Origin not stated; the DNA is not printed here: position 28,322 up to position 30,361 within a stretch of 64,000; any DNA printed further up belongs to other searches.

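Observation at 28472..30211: T9SS-targeted two-HKD phospholipase-D-superfamily enzyme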

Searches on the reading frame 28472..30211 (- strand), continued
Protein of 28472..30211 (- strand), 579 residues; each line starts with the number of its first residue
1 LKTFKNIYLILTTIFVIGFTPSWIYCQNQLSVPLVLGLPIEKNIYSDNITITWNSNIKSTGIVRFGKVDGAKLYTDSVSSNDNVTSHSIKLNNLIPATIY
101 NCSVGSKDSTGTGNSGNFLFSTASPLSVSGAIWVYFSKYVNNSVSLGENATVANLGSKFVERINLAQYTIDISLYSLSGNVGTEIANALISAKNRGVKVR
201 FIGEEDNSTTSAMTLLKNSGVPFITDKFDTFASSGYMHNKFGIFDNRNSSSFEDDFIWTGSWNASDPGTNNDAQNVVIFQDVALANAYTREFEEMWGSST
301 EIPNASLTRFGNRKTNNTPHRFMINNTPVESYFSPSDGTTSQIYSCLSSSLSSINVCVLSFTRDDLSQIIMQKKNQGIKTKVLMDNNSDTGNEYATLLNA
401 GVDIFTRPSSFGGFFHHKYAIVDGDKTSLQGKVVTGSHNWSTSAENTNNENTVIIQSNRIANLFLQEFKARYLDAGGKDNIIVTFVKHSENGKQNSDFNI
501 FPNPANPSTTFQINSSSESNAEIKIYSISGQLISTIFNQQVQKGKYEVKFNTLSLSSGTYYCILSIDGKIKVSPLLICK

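Call 30: fold_search(model_id=the predicted structure, library=pdb)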
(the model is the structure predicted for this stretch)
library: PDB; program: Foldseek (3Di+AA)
matches with E <= 10: 1659; with E <= 0.001: 242
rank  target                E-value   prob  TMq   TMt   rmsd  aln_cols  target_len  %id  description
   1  9vbg_A                1.0e-18  1.00  0.46  0.62   5.4       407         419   15  Cryo-EM structure of human PLD3 apo form (released 2025-12-24)
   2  8v07_B                2.4e-18  1.00  0.45  0.61   6.3       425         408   17  Crystal structure of mouse PLD3 co-crystallized with 5'Pi-ssDNA for 30 days (released 2024-03-13)
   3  7e0m_A                3.4e-18  1.00  0.46  0.66   5.5       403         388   15  Crystal structure of phospholipase D (released 2021-12-22)
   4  8v07_A                5.9e-18  1.00  0.44  0.60   6.0       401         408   18  Crystal structure of mouse PLD3 co-crystallized with 5'Pi-ssDNA for 30 days (released 2024-03-13)
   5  8q1x_A                1.1e-17  1.00  0.45  0.59   5.3       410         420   16  Structural analysis of PLD3 reveals insights into the mechanism of lysosomal 5' exonuclease-mediated nucleic acid degr (released 2023-12-06)
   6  8v07_C                1.2e-17  1.00  0.44  0.61   6.3       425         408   17  Crystal structure of mouse PLD3 co-crystallized with 5'Pi-ssDNA for 30 days (released 2024-03-13)
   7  8v07_D                1.3e-17  1.00  0.45  0.61   5.9       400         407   17  Crystal structure of mouse PLD3 co-crystallized with 5'Pi-ssDNA for 30 days (released 2024-03-13)
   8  7e0m_B                1.6e-17  1.00  0.45  0.66   5.2       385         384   14  Crystal structure of phospholipase D (released 2021-12-22)
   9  8v06_C                1.8e-17  1.00  0.44  0.60   6.0       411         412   18  Crystal structure of mouse PLD3 co-crystallized with 5'Pi-ssDNA for 9 days (released 2024-03-13)
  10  8v06_A                2.9e-17  1.00  0.44  0.59   6.1       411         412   18  Crystal structure of mouse PLD3 co-crystallized with 5'Pi-ssDNA for 9 days (released 2024-03-13)
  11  8v05_A                3.6e-17  1.00  0.46  0.60   4.8       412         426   17  Crystal structure of mouse PLD3 (released 2024-03-13)
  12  8v06_B                6.9e-17  1.00  0.45  0.60   5.7       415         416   18  Crystal structure of mouse PLD3 co-crystallized with 5'Pi-ssDNA for 9 days (released 2024-03-13)
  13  8q1k_B                1.1e-16  1.00  0.46  0.61   5.6       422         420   16  Structural analysis of PLD3 reveals insights into the mechanism of lysosomal 5' exonuclease-mediated nucleic acid degr (released 2023-12-06)
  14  8v5t_A                2.1e-16  1.00  0.44  0.60   6.1       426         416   17  Crystal structure of Alzheimers disease phospholipase D3 (released 2024-10-09)
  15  8v06_D                2.6e-16  1.00  0.44  0.60   6.0       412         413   17  Crystal structure of mouse PLD3 co-crystallized with 5'Pi-ssDNA for 9 days (released 2024-03-13)
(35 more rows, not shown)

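Call 31: find_encoding_contigs(protein=window:28472-30211:-, flank=3000, max_places=4)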
Protein window:28472-30211:- (579 aa): 12 contigs read that carry it; 3 places shown.
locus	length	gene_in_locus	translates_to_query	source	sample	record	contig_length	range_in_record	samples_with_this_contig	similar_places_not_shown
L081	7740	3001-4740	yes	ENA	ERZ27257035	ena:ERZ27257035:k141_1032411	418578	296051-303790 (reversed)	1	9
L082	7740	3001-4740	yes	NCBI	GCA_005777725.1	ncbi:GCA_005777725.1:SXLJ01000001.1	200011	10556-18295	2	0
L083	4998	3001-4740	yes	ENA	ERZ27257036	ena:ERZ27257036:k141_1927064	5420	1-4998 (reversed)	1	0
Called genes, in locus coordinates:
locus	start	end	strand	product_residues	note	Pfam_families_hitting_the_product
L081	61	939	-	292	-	PF07549:Sec_GG, PF02355:SecD_SecF_C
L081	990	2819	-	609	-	PF21760:SecD_1st, PF22599:SecDF_P1_head, PF00873:ACR_tran (weak), PF02355:SecD_SecF_C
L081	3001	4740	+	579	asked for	PF13091:PLDc_2, PF18962:Por_Secre_tail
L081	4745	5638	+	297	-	PF00892:EamA, PF03151:TPT, PF00892:EamA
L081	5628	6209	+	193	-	PF00588:SpoU_methylase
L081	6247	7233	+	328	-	PF00561:Abhydrolase_1, PF12697:Abhydrolase_6, PF12146:Hydrolase_4, PF03096:Ndr (faint)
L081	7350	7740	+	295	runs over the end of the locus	PF03279:Lip_A_acyltrans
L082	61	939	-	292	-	PF07549:Sec_GG, PF02355:SecD_SecF_C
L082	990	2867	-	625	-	PF21760:SecD_1st, PF22599:SecDF_P1_head, PF00873:ACR_tran (weak), PF02355:SecD_SecF_C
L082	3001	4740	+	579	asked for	PF13091:PLDc_2, PF18962:Por_Secre_tail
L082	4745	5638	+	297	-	PF00892:EamA, PF03151:TPT, PF00892:EamA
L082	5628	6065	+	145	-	PF00588:SpoU_methylase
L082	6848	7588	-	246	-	PF01416:PseudoU_synth_1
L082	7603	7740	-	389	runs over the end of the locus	PF14771:DUF4476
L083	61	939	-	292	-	PF07549:Sec_GG, PF02355:SecD_SecF_C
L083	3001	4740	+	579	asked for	PF13091:PLDc_2, PF18962:Por_Secre_tail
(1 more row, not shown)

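Call 32: search_solved_structures(query=A1, max_evalue=0.001)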
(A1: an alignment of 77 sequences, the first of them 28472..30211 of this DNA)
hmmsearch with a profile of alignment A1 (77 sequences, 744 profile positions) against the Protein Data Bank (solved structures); distinct sequences matched with E-value up to 0.001: 16.
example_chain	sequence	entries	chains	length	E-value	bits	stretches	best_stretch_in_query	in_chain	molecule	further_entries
4ggj_A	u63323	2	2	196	7.5e-23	83.7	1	500-639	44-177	Mitochondrial cardiolipin hydrolase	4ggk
9lkx_K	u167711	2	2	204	4.6e-22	81.1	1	505-639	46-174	Mitochondrial cardiolipin hydrolase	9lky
1byr_A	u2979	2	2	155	7.4e-20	73.8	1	493-638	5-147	PROTEIN (ENDONUCLEASE)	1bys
4h4a_A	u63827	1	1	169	4.6e-18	67.9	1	319-462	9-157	Mitochondrial cardiolipin hydrolase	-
4gen_A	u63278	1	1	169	5.1e-18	67.7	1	319-462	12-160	Mitochondrial cardiolipin hydrolase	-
4gel_A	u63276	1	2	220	5.5e-18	67.6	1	314-462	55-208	Mitochondrial cardiolipin hydrolase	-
4gem_A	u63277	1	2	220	1.4e-16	63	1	314-462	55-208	Mitochondrial cardiolipin hydrolase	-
6ehi_A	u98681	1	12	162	8.4e-11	43.9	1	505-623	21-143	Nuclease NucT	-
30ie_B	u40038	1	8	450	1e-05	27.1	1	327-412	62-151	Virion nicking-joining enzyme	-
8v05_A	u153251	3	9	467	2.5e-05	25.8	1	341-523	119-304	5'-3' exonuclease PLD3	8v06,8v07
7u08_A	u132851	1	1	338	4.1e-05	25.1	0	196-274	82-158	Receptor-type tyrosine-protein phosphatase eta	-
7e0m_A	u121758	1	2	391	0.00019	22.9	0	310-414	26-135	Phospholipase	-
3t1w_A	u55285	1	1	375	0.00022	22.6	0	153-288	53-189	four-domain fibronectin fragment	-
3r8q_A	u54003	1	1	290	0.00045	21.6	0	206-288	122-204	Fibronectin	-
1fnh_A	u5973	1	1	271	0.00058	21.2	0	206-288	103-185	PROTEIN (FIBRONECTIN)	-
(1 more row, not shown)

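Call 38: search_protein_families(library=pfam, proteins=[P0005, P0008, P0012, P0017, P0089, P0104, P0043, P0038, P0076, P0061], max_evalue=0.001)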
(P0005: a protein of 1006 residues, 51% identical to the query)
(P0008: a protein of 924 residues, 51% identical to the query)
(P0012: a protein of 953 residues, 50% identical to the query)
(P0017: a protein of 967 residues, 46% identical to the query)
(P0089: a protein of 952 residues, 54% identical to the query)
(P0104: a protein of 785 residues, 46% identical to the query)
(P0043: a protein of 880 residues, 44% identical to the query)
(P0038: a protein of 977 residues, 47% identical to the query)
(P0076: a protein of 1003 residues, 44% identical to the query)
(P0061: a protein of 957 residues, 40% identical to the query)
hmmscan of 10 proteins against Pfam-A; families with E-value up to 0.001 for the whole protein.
P0005 (1006 aa): 4 families
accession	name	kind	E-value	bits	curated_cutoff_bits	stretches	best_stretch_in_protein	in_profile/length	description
PF13091.12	PLDc_2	-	2e-45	154.3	27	2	769-896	2-130/132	PLD-like domain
PF18962.6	Por_Secre_tail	-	6.9e-13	49.1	27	1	928-1002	2-73/75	Secretion system C-terminal sorting domain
PF13860.13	FlgD_ig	-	4.2e-05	23.9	27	1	940-993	16-75/79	FlgD Ig-like domain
PF16656.11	Pur_ac_phosph_N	-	0.00025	22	30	1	474-533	12-83/93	Purple acid Phosphatase, N-terminal domain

P0008 (924 aa): 4 families
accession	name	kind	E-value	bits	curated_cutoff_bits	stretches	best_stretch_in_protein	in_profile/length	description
PF13091.12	PLDc_2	-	2.4e-43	147.6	27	2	688-813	3-130/132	PLD-like domain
PF18962.6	Por_Secre_tail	-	1.8e-09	38.2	27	1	846-921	2-74/75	Secretion system C-terminal sorting domain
PF16656.11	Pur_ac_phosph_N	-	9.2e-06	26.6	30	1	388-450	24-82/93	Purple acid Phosphatase, N-terminal domain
PF18942.5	DUF5689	-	4.4e-05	23.9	28.6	1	200-321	25-157/217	Family of unknown function (DUF5689)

P0012 (953 aa): 4 families
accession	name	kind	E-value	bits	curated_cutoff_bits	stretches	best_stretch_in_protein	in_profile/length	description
PF13091.12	PLDc_2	-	9.7e-43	145.6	27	2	534-670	2-132/132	PLD-like domain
PF18962.6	Por_Secre_tail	-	2.8e-09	37.6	27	1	875-950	2-74/75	Secretion system C-terminal sorting domain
PF18942.5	DUF5689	-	5.7e-08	33.3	28.6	1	286-403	99-217/217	Family of unknown function (DUF5689)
PF16656.11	Pur_ac_phosph_N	-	0.00086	20.3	30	0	423-488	11-84/93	Purple acid Phosphatase, N-terminal domain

P0017 (967 aa): 6 families
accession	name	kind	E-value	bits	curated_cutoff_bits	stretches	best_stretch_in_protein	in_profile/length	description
PF13091.12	PLDc_2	-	1.3e-36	125.7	27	2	731-858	1-130/132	PLD-like domain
PF18962.6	Por_Secre_tail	-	8.2e-10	39.3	27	1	889-963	2-73/75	Secretion system C-terminal sorting domain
PF18942.5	DUF5689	-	8.9e-09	36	28.6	1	236-416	25-217/217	Family of unknown function (DUF5689)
PF13860.13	FlgD_ig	-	1.9e-05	25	27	1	897-955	10-76/79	FlgD Ig-like domain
PF00041.27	fn3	-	9.6e-05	23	25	1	434-500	10-74/84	Fibronectin type III domain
PF16656.11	Pur_ac_phosph_N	-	0.00023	22.1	30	1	434-498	10-85/93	Purple acid Phosphatase, N-terminal domain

P0089 (952 aa): 3 families
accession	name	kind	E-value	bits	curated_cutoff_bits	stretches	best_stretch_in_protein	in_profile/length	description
PF13091.12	PLDc_2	-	1.5e-25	90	27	2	691-828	2-132/132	PLD-like domain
PF00932.25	LTD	-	5.3e-15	56.2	34.3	1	34-137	5-97/109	Lamin Tail Domain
PF16656.11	Pur_ac_phosph_N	-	1.3e-06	29.3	30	1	582-640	14-83/93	Purple acid Phosphatase, N-terminal domain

P0104 (785 aa): 2 families
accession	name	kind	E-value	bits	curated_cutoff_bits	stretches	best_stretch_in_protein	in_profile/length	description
PF13091.12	PLDc_2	-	3.6e-43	147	27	2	549-675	1-130/132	PLD-like domain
PF18942.5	DUF5689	-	2e-06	28.3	28.6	1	39-232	7-217/217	Family of unknown function (DUF5689)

P0043 (880 aa): 4 families
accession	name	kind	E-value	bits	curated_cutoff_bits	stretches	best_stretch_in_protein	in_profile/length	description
PF13091.12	PLDc_2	-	6.6e-39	133.2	27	2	459-598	1-132/132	PLD-like domain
PF18942.5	DUF5689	-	1.4e-06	28.8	28.6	1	137-330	16-217/217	Family of unknown function (DUF5689)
PF00614.28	PLDc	-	1.7e-06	28.2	21.9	0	711-743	1-27/28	Phospholipase D Active site motif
PF18962.6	Por_Secre_tail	-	2.2e-06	28.3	27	1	802-870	2-67/75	Secretion system C-terminal sorting domain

P0038 (977 aa): 2 families
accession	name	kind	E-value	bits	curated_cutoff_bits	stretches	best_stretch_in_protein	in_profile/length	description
PF13091.12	PLDc_2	-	4.7e-37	127.2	27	2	734-858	2-130/132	PLD-like domain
PF18962.6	Por_Secre_tail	-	6.4e-09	36.4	27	1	890-955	2-64/75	Secretion system C-terminal sorting domain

P0076 (1003 aa): 3 families
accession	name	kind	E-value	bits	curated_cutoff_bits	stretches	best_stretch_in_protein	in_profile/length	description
PF13091.12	PLDc_2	-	2.7e-42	144.2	27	2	760-885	2-130/132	PLD-like domain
PF18962.6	Por_Secre_tail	-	2e-07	31.6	27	1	917-982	2-64/75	Secretion system C-terminal sorting domain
PF00041.27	fn3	-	0.00057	20.5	25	0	457-522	10-72/84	Fibronectin type III domain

P0061 (957 aa): 3 families
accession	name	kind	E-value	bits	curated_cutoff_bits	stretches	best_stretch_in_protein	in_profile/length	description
PF13091.12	PLDc_2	-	2.5e-43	147.5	27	2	535-673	2-132/132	PLD-like domain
PF18962.6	Por_Secre_tail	-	3.6e-10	40.4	27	1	879-954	2-74/75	Secretion system C-terminal sorting domain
PF16656.11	Pur_ac_phosph_N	-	0.00015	22.7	30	1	422-482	12-82/93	Purple acid Phosphatase, N-terminal domain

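Call 56: search_protein_families(library=ncbifam, proteins=[L005:6229-7206:+, L005:1881-3413:+, L070:622-3432:+, L006:7170-8252:+, L004:79-1857:+], max_evalue=0.001)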
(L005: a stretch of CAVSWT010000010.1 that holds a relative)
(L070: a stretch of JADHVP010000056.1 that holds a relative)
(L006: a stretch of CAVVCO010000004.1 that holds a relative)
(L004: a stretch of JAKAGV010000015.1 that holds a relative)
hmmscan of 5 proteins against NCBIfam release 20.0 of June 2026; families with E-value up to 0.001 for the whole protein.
L005:6229-7206:+ (325 aa): 4 families
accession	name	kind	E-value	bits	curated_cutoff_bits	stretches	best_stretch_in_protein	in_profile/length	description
NF033709.1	PorV_fam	subfamily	1.5e-66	225.2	90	1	34-324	3-325/326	PorV/PorQ family protein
NF033710.1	T9SS_OM_PorV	equivalog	6.7e-24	84.8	250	1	27-250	18-246/367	type IX secretion system outer membrane channel protein PorV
NF052325.1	PorVQ2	equivalog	8.2e-24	84.2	325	1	35-181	27-184/354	putative type IX sorting system protein PorV2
NF033711.1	T9SS_PorQ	equivalog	1.9e-22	79.7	220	1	24-201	16-191/335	type IX secretion system protein PorQ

L005:1881-3413:+ (510 aa): 0 families

L070:622-3432:+ (936 aa): 15 families
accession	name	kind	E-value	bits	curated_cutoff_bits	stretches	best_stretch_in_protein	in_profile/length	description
TIGR01785.1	TonB-hemin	subfamily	2.5e-20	72.5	316.85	1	111-752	3-570/677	TonB-dependent heme/hemoglobin receptor family protein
TIGR04056.1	OMP_RagA_SusC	subfamily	1.8e-17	63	368.25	2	27-237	4-215/981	SusC/RagA family TonB-linked outer membrane protein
TIGR01786.1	TonB-hemlactrns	subfamily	2.8e-15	55.7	323.75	1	125-750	21-594/719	TonB-dependent hemoglobin/transferrin/lactoferrin family receptor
TIGR01783.1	TonB-siderophor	subfamily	6.3e-13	48.2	223.5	2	598-739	407-526/649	TonB-dependent siderophore receptor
TIGR01779.1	TonB-B12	equivalog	1.1e-11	44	599.7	2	646-742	423-507/614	TonB-dependent vitamin B12 receptor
NF049946.1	TonB_dep_CU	exception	4e-09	35.3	700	1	649-741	488-575/683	TonB-dependent receptor, CU motif-type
NF010010.0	PRK13483.1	equivalog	5.2e-09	34.6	927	1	647-745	450-552/660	ligand-gated channel protein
NF007478.2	PRK10064.1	equivalog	1.7e-08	33.2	745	1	590-742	389-555/663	catecholate siderophore receptor CirA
NF049947.1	TonB_dep_PCPU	exception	2.2e-08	32.8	800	1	648-742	484-574/685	TonB-dependent receptor, PCPU motif-type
NF053590.1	TonB_dep_TOL0244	equivalog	4.5e-08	32.2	645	1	637-734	397-487/604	TOL_0244 family TonB-dependent receptor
NF041535.1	TonB_rec_PqqU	equivalog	2.3e-07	29.5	1200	0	177-231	82-135/676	TonB-dependent receptor PqqU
NF010012.0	PRK13486.1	equivalog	1.5e-06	26.9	924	1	594-739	412-550/696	TonB-dependent receptor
TIGR01782.1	TonB-Xanth-Caul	subfamily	2.2e-06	26.3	310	1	522-746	514-752/868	TonB-dependent receptor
NF049944.1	TonB_dep_PUIUD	equivalog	4.7e-06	25.2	850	1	534-740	395-572/686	TonB-dependent receptor, PUIUD motif-type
NF052345.1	S_layer_anammox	exception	4.5e-05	21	1400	1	24-106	1313-1396/1596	Kustd1514 family S-layer glycoprotein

L006:7170-8252:+ (360 aa): 3 families
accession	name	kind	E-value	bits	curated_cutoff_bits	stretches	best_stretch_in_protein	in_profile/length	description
NF035926.1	scyF_NHL_VPEP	equivalog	2.4e-07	30.2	350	0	280-350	147-270/376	scytonemin biosynthesis PEP-CTERM protein ScyF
NF047780.1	LIC12708_fam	subfamily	7.6e-06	25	150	0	4-88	6-90/391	LIC_12708 family protein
NF033206.1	ScyE_fam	subfamily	0.00088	18.9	80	0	307-353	135-165/333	ScyD/ScyE family protein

L004:79-1857:+ (592 aa): 4 families
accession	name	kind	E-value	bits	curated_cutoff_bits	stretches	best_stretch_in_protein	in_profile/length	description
TIGR04183.1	Por_Secre_tail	domain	2.2e-09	37.1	23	1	514-589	2-70/72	T9SS type A sorting domain-containing protein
NF052323.1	T9SSA_dep_M6i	equivalog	3.3e-08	32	600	1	501-586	950-1032/1043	T9SS-dependent M6-like inactivated metalloprotease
NF038113.1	T9SSA_dep_M36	equivalog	4.9e-08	31.6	885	1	509-589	791-867/869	T9SS-dependent M36 family metallopeptidase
NF033681.1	ExeM_NucH_DNase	subfamily_domain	7.5e-07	28.4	300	1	284-408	3-119/546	ExeM/NucH family extracellular endonuclease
